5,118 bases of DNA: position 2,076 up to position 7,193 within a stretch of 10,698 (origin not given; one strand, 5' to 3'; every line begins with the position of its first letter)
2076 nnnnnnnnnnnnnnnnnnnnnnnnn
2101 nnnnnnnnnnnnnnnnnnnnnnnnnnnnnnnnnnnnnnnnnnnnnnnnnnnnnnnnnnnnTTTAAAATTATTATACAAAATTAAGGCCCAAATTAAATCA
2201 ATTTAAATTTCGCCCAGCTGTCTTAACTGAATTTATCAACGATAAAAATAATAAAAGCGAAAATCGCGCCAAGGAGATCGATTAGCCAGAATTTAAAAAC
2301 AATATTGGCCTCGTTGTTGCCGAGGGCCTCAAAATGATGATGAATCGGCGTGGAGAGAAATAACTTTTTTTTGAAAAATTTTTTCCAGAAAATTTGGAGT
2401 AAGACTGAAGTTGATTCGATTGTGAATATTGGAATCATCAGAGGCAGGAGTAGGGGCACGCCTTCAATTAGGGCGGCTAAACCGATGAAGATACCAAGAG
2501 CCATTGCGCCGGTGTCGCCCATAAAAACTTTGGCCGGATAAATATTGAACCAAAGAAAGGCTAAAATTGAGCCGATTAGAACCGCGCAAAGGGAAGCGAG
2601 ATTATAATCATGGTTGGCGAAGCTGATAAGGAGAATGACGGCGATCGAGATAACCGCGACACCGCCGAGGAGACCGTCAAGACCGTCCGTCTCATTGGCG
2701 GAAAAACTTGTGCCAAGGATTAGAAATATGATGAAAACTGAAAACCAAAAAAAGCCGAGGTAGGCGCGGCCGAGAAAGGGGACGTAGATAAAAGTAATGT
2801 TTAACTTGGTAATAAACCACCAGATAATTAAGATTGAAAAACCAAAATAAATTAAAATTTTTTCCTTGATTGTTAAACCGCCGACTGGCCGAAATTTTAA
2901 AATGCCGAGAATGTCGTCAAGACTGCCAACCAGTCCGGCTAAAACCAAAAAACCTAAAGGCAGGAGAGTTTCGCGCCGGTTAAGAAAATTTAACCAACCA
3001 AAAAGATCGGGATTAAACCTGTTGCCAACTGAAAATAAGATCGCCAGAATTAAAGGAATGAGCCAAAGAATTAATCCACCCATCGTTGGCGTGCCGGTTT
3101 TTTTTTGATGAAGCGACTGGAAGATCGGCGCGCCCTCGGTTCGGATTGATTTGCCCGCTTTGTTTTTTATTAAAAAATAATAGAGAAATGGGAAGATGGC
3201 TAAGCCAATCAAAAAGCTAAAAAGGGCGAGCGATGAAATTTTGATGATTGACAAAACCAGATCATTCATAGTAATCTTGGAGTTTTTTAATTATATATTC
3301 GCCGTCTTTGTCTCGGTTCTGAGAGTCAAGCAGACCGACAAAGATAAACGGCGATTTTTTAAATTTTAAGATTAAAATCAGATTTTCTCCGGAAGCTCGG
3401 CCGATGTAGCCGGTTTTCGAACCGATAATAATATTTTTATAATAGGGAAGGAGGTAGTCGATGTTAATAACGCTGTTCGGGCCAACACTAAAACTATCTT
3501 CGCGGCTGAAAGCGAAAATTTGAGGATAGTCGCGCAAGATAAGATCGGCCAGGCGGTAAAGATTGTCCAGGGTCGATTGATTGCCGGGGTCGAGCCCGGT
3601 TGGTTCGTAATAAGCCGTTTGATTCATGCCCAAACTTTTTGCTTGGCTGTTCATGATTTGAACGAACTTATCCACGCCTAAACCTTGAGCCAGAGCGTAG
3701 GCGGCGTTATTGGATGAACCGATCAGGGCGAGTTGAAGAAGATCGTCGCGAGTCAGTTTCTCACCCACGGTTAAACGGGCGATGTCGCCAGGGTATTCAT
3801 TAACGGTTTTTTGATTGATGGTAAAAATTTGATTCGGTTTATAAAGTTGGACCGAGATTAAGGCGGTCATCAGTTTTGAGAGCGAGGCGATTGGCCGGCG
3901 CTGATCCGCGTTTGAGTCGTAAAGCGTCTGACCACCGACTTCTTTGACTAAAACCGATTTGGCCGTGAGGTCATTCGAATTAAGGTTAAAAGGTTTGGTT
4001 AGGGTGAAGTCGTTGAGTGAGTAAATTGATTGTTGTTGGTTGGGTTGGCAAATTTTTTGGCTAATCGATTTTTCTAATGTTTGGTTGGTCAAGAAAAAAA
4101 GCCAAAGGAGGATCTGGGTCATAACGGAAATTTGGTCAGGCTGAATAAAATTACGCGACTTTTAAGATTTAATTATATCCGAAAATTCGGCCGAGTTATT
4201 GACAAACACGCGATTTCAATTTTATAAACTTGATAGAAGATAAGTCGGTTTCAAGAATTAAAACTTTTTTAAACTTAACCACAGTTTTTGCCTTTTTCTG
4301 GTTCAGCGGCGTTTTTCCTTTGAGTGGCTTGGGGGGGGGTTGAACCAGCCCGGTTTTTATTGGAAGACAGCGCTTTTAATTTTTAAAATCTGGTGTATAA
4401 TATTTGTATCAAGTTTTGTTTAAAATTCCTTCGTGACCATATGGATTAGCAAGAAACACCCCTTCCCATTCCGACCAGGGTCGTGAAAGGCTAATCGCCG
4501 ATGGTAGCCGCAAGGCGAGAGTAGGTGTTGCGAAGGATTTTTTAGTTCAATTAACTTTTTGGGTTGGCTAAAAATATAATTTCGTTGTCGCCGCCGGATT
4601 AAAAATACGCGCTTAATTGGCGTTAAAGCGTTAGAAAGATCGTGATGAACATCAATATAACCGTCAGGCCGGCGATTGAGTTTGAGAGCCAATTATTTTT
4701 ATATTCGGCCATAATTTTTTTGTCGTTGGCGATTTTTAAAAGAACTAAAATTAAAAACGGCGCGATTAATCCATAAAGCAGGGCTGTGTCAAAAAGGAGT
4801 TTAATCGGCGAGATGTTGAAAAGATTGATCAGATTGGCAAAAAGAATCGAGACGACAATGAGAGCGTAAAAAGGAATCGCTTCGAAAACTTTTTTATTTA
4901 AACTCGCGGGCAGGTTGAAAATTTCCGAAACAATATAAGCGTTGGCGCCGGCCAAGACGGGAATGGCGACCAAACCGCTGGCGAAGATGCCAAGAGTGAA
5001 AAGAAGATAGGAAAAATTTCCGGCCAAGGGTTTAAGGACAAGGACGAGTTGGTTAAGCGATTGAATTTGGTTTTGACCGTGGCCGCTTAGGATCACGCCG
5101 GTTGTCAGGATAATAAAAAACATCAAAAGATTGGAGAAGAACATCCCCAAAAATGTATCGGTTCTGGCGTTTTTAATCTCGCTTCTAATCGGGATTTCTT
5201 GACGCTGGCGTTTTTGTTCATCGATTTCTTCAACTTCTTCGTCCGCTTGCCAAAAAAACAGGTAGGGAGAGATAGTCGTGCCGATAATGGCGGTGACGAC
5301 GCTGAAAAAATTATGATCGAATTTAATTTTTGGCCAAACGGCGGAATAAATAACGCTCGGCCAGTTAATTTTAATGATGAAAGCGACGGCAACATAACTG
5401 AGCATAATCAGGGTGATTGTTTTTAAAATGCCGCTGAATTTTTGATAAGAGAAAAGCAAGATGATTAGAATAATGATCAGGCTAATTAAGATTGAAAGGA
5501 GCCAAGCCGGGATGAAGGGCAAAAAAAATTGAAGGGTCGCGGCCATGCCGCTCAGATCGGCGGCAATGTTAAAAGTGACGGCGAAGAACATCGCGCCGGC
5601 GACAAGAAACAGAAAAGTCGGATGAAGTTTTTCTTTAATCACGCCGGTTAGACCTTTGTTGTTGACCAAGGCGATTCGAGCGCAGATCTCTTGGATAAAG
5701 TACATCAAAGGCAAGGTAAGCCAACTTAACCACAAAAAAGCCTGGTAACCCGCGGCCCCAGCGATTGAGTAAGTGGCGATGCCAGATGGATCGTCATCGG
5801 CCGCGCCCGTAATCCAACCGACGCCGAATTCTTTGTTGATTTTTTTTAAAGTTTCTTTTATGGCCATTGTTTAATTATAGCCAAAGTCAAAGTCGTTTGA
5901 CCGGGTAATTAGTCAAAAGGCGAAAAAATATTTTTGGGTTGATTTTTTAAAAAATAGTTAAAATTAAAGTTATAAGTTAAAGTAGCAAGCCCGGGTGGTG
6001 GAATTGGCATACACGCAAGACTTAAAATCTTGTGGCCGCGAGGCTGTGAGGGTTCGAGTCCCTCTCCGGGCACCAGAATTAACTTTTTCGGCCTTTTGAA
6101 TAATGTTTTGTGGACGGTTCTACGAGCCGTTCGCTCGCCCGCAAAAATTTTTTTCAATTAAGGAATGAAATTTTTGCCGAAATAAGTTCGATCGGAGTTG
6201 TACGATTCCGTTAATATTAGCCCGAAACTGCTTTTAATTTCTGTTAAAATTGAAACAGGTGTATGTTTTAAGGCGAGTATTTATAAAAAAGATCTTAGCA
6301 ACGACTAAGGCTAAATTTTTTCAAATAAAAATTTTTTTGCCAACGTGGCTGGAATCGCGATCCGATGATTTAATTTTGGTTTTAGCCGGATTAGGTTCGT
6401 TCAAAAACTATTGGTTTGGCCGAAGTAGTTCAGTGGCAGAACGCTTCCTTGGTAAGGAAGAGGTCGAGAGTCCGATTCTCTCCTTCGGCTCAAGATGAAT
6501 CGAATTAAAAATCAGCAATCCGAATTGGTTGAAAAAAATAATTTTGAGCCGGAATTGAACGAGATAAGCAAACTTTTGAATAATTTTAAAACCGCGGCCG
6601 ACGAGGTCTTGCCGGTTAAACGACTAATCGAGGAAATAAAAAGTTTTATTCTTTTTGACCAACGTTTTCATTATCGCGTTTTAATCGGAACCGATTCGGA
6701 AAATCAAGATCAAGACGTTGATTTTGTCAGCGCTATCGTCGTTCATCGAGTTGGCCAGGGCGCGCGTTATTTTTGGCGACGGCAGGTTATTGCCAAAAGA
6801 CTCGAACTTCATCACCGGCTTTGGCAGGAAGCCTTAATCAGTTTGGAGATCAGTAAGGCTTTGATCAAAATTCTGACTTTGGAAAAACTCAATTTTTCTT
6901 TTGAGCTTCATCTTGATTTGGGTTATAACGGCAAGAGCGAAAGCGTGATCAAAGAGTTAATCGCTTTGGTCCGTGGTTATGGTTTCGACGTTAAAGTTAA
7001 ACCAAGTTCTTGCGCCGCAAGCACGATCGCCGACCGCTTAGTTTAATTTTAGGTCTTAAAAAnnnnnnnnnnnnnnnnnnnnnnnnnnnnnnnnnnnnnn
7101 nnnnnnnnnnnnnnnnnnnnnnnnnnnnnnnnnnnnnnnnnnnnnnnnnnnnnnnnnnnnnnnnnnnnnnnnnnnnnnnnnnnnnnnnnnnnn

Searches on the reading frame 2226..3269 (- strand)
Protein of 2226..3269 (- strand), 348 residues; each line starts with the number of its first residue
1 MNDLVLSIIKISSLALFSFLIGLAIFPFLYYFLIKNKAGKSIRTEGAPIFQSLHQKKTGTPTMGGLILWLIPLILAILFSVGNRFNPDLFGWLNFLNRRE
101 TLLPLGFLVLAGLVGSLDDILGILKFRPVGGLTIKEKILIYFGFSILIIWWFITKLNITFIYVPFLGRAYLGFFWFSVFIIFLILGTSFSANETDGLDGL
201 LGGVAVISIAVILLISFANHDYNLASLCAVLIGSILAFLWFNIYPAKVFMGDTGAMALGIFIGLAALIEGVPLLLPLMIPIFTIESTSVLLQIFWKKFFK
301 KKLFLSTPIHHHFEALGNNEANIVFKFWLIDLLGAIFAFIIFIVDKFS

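Call 81: search_protein_families(library=pfam, proteins=[window:2226-3269:-], max_evalue=0.00001)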
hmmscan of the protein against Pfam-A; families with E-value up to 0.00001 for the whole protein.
window:2226-3269:- (348 aa): 1 family
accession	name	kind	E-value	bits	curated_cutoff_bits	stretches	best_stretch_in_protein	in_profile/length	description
PF00953.26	Glycos_transf_4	-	1.9e-28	99.9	27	1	105-268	5-158/160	Glycosyl transferase family 4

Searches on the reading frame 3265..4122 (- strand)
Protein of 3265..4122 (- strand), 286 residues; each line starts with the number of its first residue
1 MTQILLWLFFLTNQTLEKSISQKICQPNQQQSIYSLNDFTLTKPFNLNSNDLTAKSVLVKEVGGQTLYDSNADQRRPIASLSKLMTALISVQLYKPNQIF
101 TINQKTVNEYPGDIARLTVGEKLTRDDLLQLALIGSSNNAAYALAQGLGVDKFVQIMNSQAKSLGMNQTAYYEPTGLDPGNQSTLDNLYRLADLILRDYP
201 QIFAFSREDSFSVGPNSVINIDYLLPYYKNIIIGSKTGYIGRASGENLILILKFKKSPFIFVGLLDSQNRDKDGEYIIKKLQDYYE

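Call 81: search_protein_families(library=pfam, proteins=[window:3265-4122:-], max_evalue=0.00001)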
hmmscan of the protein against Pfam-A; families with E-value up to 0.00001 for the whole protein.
window:3265-4122:- (286 aa): 2 families
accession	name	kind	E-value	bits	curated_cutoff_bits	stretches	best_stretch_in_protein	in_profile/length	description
PF00768.25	Peptidase_S11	-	7.4e-34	117.7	27.6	1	50-262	8-233/239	D-alanyl-D-alanine carboxypeptidase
PF13354.11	Beta-lactamase2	-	4.1e-11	43.1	22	1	56-196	1-147/214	Beta-lactamase enzyme family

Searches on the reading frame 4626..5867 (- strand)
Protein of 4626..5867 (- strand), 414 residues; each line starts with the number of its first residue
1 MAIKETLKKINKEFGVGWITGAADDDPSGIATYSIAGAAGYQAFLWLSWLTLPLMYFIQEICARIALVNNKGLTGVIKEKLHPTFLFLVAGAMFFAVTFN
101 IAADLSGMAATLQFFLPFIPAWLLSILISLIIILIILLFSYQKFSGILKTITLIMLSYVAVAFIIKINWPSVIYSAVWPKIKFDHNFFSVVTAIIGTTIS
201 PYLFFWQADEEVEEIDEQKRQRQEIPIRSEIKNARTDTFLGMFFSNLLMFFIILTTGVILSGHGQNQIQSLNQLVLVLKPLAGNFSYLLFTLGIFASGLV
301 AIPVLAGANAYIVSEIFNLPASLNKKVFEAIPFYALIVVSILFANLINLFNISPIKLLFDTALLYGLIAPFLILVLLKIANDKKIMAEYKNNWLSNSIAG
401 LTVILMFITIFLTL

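Call 81: search_protein_families(library=pfam, proteins=[window:4626-5867:-], max_evalue=0.00001)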
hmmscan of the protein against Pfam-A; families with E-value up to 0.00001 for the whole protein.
window:4626-5867:- (414 aa): 1 family
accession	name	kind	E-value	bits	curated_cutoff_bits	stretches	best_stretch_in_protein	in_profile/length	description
PF01566.24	Nramp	-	2.8e-70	237.6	29.8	1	30-392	1-356/357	Natural resistance-associated macrophage protein-like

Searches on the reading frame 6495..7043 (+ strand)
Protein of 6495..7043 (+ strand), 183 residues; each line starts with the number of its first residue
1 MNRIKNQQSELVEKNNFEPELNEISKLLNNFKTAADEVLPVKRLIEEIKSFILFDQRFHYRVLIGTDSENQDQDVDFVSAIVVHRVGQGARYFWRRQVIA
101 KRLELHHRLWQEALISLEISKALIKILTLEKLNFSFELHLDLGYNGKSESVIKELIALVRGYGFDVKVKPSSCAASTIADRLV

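Call 81: search_protein_families(library=pfam, proteins=[window:6495-7043:+], max_evalue=0.00001)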
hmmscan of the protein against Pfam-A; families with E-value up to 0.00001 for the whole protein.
window:6495-7043:+ (183 aa): 1 family
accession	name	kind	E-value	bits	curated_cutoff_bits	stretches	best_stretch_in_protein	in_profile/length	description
PF04308.18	RNaseH_like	-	3e-42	144.4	25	1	44-182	2-143/145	Ribonuclease H-like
